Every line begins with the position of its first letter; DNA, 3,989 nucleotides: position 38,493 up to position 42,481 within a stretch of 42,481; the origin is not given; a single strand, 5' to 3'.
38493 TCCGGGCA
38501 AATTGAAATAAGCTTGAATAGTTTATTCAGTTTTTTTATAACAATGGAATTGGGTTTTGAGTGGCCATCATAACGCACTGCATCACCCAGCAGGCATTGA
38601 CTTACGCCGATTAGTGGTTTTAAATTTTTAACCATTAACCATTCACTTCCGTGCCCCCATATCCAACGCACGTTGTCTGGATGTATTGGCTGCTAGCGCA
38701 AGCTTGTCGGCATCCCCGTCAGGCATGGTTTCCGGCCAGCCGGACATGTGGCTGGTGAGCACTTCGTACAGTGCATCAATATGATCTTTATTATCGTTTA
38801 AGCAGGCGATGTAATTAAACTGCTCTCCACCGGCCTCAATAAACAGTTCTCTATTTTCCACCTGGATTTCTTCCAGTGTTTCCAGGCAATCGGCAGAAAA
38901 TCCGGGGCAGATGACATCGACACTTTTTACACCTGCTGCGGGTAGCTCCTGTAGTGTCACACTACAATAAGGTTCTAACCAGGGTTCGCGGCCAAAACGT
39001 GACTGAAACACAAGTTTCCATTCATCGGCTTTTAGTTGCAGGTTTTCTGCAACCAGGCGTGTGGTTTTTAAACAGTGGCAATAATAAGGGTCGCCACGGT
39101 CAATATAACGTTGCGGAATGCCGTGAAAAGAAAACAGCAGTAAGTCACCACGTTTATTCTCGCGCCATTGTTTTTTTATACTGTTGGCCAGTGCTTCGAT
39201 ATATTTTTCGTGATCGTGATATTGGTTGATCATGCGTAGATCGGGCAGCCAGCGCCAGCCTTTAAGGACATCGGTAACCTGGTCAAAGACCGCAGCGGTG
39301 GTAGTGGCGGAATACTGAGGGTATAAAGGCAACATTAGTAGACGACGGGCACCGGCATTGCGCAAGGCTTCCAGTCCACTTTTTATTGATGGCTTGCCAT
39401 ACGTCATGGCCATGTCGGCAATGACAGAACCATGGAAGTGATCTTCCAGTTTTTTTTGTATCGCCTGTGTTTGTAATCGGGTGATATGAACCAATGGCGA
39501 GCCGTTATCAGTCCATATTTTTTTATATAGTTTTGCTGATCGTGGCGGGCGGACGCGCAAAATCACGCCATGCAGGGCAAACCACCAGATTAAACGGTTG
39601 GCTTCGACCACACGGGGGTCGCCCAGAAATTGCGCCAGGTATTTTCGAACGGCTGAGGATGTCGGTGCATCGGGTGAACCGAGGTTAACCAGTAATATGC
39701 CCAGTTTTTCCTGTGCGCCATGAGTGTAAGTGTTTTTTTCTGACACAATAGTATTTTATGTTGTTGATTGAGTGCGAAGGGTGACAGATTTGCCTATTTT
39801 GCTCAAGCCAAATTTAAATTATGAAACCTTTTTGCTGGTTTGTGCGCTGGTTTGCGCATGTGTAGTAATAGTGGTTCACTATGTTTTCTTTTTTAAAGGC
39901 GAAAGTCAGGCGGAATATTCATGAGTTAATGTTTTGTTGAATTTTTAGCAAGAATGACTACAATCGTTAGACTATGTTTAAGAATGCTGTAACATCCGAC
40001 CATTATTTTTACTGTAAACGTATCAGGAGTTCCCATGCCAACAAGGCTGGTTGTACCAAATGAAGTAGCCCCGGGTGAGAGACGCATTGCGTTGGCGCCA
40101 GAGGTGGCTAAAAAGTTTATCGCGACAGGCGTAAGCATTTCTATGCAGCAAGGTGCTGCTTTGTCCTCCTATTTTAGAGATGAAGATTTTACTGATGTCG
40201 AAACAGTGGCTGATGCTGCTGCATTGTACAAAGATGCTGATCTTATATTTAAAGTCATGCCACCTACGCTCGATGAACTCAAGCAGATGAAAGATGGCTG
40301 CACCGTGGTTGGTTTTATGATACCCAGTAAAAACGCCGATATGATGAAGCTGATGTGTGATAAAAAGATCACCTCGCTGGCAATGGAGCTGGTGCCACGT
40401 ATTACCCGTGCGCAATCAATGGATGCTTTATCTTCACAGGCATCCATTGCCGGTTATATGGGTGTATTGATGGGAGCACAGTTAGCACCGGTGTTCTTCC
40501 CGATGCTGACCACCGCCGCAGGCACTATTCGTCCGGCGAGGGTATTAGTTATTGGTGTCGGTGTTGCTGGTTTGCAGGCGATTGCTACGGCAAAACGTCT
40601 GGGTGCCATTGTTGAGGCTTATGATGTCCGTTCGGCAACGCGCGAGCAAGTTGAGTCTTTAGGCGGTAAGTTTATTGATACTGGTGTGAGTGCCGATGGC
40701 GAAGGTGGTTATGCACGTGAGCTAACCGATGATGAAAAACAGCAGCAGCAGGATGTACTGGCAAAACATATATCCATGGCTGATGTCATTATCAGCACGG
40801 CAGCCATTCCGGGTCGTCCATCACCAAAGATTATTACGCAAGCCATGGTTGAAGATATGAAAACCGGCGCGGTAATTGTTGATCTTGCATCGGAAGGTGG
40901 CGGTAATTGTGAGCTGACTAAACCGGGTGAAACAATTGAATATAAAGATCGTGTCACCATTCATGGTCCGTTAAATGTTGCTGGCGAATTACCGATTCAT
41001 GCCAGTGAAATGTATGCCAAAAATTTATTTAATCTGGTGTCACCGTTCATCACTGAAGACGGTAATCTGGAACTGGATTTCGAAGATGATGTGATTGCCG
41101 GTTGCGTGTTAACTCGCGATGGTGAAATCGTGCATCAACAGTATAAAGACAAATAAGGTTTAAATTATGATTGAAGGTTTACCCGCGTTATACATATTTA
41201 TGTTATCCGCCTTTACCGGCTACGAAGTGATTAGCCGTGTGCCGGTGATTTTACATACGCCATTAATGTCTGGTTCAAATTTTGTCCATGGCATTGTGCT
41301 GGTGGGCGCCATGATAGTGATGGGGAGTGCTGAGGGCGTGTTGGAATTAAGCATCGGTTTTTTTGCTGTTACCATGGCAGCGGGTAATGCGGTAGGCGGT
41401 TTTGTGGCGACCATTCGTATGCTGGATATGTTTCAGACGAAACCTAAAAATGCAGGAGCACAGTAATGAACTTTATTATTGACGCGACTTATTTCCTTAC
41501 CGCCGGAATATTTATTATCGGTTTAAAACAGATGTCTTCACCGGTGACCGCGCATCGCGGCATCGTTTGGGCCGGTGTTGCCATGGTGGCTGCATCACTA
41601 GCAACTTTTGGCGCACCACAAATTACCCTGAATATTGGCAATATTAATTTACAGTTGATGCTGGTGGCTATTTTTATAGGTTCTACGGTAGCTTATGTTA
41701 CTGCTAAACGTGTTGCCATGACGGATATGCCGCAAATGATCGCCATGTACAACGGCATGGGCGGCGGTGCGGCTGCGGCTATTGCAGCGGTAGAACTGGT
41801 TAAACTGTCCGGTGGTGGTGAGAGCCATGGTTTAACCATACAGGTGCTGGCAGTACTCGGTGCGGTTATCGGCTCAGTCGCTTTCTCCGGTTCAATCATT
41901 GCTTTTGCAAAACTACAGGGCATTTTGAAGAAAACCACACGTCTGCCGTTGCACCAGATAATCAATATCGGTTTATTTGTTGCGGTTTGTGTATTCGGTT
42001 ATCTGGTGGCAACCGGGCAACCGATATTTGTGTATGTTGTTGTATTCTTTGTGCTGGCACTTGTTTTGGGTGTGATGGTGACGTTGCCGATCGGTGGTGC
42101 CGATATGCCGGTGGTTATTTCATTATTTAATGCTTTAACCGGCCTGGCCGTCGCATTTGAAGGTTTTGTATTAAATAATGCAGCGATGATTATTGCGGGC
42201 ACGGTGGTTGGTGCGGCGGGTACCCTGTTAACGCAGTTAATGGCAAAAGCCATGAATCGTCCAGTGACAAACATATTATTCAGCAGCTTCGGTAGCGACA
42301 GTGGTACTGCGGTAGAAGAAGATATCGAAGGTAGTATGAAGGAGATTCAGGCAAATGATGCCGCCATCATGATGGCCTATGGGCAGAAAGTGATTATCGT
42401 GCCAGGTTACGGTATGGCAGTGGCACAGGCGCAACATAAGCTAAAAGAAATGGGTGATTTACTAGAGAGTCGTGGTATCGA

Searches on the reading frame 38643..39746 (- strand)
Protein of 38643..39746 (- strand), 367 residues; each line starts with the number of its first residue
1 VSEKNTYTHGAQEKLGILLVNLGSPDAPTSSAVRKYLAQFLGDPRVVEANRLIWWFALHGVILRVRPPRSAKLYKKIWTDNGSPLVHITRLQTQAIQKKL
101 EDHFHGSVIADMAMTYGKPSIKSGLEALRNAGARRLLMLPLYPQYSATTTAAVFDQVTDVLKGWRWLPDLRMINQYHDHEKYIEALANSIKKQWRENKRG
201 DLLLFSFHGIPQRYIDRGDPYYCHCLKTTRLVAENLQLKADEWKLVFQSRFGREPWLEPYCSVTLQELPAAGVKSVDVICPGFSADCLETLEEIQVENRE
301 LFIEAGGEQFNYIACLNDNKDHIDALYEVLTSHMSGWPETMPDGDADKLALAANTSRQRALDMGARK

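Call 8: search_protein_families(library=pfam, proteins=[window:38643-39746:-], max_evalue=0.001)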
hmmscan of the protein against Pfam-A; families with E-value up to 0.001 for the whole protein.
window:38643-39746:- (367 aa): 1 family
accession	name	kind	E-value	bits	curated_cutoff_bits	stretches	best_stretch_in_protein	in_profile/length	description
PF00762.24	Ferrochelatase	-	5.7e-118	393.9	27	1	14-333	1-316/317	Ferrochelatase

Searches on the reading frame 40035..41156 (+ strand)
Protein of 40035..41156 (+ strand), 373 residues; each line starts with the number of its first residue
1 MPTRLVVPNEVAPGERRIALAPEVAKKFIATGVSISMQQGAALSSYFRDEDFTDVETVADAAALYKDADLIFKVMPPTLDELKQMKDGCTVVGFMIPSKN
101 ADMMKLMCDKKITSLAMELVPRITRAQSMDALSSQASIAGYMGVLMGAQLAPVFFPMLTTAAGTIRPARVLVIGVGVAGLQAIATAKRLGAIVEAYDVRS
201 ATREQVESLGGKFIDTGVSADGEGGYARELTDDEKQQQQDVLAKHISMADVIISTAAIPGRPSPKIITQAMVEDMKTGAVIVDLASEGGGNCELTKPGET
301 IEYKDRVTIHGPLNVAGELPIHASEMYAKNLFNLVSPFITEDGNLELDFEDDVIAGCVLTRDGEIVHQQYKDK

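Call 8: search_protein_families(library=pfam, proteins=[window:40035-41156:+], max_evalue=0.001)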
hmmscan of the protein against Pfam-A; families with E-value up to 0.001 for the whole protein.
window:40035-41156:+ (373 aa): 3 families
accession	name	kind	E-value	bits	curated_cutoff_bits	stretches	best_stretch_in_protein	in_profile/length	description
PF01262.27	AlaDh_PNT_C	-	3.4e-65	219.9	23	1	144-368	2-214/214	Alanine dehydrogenase/PNT, C-terminal domain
PF05222.21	AlaDh_PNT_N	-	5.6e-35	121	30.4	1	7-139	2-136/136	Alanine dehydrogenase/PNT, N-terminal domain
PF02826.25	2-Hacid_dh_C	-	5.1e-05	23.2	25.1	0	165-211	34-80/178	D-isomer specific 2-hydroxyacid dehydrogenase, NAD binding domain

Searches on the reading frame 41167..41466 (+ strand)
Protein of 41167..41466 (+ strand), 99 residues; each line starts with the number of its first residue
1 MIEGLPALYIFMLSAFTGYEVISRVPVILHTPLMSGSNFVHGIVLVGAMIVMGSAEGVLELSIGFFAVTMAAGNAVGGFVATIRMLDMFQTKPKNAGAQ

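Call 8: search_protein_families(library=pfam, proteins=[window:41167-41466:+], max_evalue=0.001)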
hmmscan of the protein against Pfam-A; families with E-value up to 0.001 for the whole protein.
window:41167-41466:+ (99 aa): 1 family
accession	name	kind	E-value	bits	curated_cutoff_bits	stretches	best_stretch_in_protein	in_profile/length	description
PF12769.12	PNTB_4TM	-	7.5e-29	100.5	26.2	1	8-90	2-84/85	4TM region of pyridine nucleotide transhydrogenase, mitoch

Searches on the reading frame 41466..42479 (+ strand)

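Call 8: search_protein_families(library=pfam, proteins=[window:41466-42479:+], max_evalue=0.001)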
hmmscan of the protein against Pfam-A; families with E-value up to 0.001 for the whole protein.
window:41466-42479:+ (338 aa): 1 family
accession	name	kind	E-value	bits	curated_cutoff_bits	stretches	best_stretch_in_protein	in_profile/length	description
PF02233.22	PNTB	-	1.1e-98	331.6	31.7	1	7-338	3-333/456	NAD(P) transhydrogenase beta subunit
